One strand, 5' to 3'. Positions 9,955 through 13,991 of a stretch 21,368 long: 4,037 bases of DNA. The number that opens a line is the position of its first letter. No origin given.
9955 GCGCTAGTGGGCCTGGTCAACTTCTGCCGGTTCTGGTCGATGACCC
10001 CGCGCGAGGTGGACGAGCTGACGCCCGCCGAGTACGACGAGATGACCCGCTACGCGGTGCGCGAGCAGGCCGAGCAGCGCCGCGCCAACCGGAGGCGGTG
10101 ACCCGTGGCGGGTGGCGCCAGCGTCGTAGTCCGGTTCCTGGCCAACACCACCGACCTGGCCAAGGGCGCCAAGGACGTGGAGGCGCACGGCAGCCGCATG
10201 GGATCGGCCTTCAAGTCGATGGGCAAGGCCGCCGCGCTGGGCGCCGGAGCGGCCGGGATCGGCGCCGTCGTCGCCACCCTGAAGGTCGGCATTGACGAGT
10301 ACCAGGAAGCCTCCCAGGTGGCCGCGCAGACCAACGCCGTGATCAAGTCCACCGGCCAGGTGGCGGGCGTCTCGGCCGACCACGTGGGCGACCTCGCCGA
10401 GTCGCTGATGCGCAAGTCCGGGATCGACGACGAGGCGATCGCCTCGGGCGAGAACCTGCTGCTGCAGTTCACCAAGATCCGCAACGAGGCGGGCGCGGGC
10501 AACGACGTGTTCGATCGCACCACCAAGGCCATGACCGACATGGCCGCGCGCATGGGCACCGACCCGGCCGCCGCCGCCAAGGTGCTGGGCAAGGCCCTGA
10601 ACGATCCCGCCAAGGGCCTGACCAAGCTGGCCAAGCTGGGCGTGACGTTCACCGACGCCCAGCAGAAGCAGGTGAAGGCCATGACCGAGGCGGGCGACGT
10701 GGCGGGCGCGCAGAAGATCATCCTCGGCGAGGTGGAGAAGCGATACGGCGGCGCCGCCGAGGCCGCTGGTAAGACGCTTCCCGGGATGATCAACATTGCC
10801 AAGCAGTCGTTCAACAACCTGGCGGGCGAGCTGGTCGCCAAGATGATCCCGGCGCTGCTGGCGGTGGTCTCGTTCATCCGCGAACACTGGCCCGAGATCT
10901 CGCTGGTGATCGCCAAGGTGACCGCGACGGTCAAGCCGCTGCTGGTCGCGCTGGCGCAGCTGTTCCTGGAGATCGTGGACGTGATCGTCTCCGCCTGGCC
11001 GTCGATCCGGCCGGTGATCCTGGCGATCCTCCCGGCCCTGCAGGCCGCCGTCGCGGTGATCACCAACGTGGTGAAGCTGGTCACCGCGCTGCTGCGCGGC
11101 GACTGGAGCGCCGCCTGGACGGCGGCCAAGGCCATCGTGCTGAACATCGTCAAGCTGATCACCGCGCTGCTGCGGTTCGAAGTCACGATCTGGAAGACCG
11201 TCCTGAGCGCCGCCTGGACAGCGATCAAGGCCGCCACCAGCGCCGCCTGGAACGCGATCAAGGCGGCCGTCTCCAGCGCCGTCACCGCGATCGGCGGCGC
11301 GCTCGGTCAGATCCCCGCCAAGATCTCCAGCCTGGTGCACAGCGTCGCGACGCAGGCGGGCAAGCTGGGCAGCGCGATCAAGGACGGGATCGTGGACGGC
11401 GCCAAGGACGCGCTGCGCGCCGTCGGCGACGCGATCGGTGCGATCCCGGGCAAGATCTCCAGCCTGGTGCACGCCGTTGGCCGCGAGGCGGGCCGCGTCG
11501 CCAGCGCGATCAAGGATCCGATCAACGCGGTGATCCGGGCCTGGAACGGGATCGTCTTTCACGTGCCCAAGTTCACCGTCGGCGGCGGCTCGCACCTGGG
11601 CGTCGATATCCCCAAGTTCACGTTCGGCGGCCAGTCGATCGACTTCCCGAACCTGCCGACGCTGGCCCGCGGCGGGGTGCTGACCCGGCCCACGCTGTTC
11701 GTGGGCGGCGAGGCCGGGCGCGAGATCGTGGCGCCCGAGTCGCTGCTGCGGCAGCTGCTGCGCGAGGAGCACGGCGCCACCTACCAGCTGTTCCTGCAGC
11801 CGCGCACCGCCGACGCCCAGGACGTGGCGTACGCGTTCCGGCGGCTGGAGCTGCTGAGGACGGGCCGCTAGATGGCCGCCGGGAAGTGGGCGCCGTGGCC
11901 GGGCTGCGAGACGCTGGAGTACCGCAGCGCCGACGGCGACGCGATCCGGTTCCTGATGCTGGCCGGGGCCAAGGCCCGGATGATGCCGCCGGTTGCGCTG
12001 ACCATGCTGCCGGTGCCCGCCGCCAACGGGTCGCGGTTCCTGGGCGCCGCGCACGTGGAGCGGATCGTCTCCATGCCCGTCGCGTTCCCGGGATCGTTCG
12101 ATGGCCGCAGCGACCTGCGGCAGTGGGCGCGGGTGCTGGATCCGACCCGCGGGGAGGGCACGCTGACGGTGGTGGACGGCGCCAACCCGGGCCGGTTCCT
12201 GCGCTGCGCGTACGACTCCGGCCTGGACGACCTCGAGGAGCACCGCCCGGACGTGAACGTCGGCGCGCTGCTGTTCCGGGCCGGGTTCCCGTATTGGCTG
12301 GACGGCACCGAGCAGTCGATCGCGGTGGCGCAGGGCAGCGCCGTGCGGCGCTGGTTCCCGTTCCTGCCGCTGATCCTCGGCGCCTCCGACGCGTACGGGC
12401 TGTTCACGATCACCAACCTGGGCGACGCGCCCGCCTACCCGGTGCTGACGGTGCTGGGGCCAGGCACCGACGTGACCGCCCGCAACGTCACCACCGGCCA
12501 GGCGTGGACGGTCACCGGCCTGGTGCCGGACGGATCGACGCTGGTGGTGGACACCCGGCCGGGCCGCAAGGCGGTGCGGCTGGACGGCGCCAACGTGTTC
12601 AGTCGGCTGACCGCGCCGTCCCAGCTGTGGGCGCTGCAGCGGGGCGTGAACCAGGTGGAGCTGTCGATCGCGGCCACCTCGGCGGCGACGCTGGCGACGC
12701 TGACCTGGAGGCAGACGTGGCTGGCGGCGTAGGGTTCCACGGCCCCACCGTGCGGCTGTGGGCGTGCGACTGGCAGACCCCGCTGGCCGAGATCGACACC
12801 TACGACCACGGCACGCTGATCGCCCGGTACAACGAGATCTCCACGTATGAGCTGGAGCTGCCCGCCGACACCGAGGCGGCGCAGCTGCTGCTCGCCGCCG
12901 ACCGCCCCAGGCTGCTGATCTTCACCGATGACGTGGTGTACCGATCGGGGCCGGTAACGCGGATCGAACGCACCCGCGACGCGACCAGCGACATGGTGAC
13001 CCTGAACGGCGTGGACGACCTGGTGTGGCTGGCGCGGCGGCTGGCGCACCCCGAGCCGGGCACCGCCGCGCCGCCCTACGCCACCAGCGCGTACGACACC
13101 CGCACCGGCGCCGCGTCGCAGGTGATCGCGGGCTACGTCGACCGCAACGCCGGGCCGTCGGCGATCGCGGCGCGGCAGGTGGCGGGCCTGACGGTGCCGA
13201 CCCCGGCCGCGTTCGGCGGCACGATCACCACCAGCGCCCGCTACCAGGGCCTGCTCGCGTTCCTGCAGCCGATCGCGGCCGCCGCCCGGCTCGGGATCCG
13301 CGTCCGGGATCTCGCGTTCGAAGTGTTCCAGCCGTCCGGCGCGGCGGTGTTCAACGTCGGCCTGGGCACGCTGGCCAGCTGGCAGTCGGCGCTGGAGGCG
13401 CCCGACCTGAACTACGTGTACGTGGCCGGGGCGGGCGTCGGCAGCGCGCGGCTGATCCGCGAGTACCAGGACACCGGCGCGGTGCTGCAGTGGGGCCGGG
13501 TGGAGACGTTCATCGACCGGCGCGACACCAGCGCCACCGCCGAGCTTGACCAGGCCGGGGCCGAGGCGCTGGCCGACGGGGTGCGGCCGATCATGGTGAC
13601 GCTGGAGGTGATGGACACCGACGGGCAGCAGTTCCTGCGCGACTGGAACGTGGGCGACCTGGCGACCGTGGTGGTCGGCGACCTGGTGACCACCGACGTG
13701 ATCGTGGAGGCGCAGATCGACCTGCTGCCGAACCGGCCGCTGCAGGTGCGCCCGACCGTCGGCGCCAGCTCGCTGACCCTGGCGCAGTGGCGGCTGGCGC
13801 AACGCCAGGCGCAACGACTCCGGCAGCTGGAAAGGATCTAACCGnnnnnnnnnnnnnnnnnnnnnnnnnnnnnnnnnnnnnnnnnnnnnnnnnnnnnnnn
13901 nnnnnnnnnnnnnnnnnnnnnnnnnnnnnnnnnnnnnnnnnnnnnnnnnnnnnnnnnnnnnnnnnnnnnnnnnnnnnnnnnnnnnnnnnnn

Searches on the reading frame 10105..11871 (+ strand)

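Call 10: search_protein_families(library=pfam, proteins=[window:10105-11871:+], max_evalue=0.01)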
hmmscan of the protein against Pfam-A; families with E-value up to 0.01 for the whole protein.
window:10105-11871:+ (588 aa): 2 families
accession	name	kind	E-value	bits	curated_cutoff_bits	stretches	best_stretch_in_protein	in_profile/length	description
PF06791.18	TMP_2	-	4.3e-07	30.3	30.2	1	35-191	58-208/208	Prophage tail length tape measure protein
PF04513.17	Baculo_PEP_C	-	0.0032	18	38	0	383-438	30-84/140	Baculovirus polyhedron envelope protein, PEP, C terminus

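Call 11: search_protein_families(library=phrogs, proteins=[window:10105-11871:+], max_evalue=0.01)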
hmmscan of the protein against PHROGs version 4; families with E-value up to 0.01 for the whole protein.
window:10105-11871:+ (588 aa): 24 families
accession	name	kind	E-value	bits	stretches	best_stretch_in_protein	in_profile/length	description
phrog_1535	-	tail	2.8e-22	79.8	1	158-554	764-1094/1152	tail length tape measure protein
phrog_27166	-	tail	2.9e-22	79.8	1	22-415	27-396/751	tail length tape measure protein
phrog_991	-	tail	1.7e-17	63.4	1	13-545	234-874/1966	tail length tape measure protein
phrog_58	-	tail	6.9e-17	62.1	1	23-484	292-890/1544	tail length tape measure protein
phrog_305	-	tail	1.1e-16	61.6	1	21-451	365-701/1001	tail length tape measure protein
phrog_26084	-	tail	8.7e-16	58.1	1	14-240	223-443/1263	tail length tape measure protein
phrog_17020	-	unknown function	2.3e-15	57.7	1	265-544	23-285/353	-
phrog_4200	-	tail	2.3e-14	53.9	1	233-482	337-570/732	tail length tape measure protein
phrog_1272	-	tail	2.1e-12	46.6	1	136-489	698-1041/1606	tail length tape measure protein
phrog_15478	-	tail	8e-12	45.6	1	153-553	18-400/456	tail length tape measure protein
phrog_5493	-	tail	4e-10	39.7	1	22-495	469-907/1102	tail length tape measure protein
phrog_167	-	tail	7.8e-10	38.1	1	172-539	809-1050/1555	tail length tape measure protein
phrog_971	-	lysis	4.6e-09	36.5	1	262-529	552-804/1338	endolysin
phrog_4070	-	tail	1.1e-08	34.7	1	296-538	205-444/989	tail length tape measure protein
phrog_8927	-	tail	2.8e-08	33.3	1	322-528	754-915/1619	tail length tape measure protein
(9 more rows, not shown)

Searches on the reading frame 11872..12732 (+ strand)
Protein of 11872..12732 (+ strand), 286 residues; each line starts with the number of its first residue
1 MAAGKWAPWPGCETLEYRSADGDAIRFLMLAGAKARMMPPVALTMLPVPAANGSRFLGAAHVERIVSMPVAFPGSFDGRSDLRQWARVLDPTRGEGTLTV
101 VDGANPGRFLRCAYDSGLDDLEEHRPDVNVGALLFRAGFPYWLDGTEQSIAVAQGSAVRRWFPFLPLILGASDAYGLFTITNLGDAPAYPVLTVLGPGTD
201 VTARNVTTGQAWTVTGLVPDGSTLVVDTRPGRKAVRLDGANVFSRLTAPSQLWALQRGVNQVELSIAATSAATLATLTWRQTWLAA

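Call 10: search_protein_families(library=pfam, proteins=[window:11872-12732:+], max_evalue=0.01)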
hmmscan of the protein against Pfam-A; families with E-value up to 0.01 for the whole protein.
window:11872-12732:+ (286 aa): 1 family
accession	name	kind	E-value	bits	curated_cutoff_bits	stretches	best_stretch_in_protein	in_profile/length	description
PF22768.1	SPP1_Dit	-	2.3e-09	37.8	25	1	184-283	2-97/97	Siphovirus-type tail component, C-terminal domain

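Call 11: search_protein_families(library=phrogs, proteins=[window:11872-12732:+], max_evalue=0.01)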
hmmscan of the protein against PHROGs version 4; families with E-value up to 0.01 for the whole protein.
window:11872-12732:+ (286 aa): 3 families
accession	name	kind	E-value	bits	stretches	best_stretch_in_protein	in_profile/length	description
phrog_106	-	tail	3.3e-20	73.5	1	29-284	64-317/329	minor tail protein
phrog_5577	-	tail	1.1e-18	68.7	1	123-284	134-295/295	minor tail protein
phrog_33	-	tail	6.5e-18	66.1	1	46-280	72-274/651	distal tail protein Dit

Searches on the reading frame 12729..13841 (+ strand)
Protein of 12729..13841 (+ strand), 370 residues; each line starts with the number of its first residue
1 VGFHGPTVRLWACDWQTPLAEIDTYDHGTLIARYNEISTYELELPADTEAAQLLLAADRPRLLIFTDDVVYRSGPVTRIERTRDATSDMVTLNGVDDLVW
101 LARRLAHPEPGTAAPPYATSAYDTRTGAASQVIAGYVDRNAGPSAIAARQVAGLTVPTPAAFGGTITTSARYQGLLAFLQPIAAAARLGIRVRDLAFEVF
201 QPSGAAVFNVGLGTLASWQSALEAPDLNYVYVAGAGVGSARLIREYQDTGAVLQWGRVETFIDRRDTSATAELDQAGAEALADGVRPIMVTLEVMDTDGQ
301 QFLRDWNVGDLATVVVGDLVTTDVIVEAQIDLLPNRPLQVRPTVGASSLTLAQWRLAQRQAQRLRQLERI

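Call 82: search_protein_families(library=pfam, proteins=[window:12729-13841:+], max_evalue=0.01)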
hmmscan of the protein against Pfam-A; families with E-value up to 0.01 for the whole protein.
window:12729-13841:+ (370 aa): 1 family
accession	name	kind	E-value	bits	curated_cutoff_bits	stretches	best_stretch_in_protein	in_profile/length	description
PF14594.13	Sipho_Gp37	-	1.1e-44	153.4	26.2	1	8-345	2-369/370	Siphovirus ReqiPepy6 Gp37-like protein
